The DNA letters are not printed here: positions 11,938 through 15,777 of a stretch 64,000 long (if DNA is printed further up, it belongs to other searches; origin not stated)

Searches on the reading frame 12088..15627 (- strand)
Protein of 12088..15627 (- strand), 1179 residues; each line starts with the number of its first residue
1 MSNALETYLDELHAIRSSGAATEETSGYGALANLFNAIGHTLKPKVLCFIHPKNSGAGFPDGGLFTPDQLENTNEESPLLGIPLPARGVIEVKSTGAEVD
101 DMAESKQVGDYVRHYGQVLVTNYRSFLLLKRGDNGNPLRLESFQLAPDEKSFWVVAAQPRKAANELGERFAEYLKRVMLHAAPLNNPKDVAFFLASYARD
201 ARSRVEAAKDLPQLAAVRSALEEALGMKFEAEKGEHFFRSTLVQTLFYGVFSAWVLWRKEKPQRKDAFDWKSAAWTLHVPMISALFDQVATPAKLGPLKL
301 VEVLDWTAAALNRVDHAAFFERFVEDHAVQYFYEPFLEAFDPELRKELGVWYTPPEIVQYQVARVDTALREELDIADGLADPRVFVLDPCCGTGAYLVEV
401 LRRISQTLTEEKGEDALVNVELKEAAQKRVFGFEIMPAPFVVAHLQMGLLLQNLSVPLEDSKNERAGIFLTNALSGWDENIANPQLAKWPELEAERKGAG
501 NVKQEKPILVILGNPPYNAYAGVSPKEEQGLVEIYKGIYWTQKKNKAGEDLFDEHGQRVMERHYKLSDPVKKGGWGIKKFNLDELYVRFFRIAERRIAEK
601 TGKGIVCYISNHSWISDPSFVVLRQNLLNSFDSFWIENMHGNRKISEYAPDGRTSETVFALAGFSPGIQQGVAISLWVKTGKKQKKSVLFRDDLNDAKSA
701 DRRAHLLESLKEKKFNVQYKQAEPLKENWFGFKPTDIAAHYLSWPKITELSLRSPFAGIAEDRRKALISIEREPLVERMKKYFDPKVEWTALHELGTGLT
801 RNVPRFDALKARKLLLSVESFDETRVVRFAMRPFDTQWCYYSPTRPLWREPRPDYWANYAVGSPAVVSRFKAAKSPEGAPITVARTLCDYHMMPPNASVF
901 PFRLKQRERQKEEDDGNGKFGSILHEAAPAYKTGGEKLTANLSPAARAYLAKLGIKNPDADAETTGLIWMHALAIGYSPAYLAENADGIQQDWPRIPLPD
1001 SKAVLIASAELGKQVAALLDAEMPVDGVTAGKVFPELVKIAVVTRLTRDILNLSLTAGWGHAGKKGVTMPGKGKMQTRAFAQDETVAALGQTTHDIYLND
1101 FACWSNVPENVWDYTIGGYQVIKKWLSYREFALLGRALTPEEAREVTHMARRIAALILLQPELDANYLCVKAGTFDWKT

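Call 85: search_protein_families(library=pfam, max_evalue=0.00001, proteins=[window:12088-15627:-])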
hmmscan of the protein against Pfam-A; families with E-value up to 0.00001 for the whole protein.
window:12088-15627:- (1179 aa): 2 families
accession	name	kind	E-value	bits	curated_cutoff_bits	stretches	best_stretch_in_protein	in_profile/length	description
PF18135.7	Type_ISP_C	-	4.3e-31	108.7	25.9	1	758-1138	9-321/342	Type ISP C-terminal specificity domain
PF02384.22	N6_Mtase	-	8.1e-11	42.2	20.4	1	328-519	5-137/311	N-6 DNA Methylase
